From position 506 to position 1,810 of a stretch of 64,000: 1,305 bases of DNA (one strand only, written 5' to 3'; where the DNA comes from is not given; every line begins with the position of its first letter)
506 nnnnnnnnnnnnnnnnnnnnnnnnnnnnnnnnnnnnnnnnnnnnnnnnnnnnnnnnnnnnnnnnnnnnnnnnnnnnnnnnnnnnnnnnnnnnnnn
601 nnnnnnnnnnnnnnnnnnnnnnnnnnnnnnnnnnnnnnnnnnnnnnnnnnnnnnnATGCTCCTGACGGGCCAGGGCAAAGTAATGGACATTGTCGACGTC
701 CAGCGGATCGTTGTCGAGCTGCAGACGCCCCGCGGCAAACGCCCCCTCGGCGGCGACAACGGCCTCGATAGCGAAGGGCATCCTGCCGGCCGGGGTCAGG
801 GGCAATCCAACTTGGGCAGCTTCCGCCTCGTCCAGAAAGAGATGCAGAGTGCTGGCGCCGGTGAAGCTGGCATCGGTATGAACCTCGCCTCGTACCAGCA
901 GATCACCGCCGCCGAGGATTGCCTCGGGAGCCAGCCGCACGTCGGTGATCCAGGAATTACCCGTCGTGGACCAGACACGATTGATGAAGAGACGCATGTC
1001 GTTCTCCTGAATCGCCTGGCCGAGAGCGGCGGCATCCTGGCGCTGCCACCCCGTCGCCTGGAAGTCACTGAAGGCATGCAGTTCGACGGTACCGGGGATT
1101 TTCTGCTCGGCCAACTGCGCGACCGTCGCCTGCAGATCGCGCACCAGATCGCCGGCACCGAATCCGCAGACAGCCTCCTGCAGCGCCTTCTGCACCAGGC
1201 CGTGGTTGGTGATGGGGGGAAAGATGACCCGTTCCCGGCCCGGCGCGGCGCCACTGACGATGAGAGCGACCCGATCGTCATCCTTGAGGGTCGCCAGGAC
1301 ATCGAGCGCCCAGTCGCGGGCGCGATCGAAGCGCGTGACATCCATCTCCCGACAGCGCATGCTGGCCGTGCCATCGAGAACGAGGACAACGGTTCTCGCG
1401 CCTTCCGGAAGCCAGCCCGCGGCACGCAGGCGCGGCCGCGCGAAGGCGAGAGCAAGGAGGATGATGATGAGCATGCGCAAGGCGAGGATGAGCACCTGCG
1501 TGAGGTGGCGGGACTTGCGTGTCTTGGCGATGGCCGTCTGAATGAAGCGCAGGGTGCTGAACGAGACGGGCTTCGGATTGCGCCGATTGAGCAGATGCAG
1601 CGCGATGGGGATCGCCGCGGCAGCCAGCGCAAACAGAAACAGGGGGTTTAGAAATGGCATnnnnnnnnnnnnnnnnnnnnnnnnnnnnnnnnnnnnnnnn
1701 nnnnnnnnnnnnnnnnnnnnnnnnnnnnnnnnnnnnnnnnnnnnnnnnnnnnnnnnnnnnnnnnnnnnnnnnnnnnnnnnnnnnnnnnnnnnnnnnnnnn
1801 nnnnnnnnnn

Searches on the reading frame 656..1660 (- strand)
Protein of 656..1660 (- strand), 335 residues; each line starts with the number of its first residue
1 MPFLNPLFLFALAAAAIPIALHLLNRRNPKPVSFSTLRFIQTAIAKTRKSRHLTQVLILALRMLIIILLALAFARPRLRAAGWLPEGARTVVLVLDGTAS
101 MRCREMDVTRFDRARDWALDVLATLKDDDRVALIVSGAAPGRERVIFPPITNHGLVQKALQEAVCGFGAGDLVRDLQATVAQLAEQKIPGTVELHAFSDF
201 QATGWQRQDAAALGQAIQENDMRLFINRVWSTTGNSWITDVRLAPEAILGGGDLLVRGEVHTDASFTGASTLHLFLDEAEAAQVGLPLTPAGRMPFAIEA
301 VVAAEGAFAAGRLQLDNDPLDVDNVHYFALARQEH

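Call 8: search_protein_families(library=pfam, proteins=[window:656-1660:-], max_evalue=0.01)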
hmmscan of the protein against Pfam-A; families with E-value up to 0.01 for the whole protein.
window:656-1660:- (335 aa): 2 families
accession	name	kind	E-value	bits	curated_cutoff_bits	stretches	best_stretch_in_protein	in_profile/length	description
PF07584.16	BatA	-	1.3e-20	74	25.9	1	1-76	1-77/77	Aerotolerance regulator N-terminal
PF13519.12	VWA_2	-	1e-09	39.4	27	1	91-192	1-98/107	von Willebrand factor type A domain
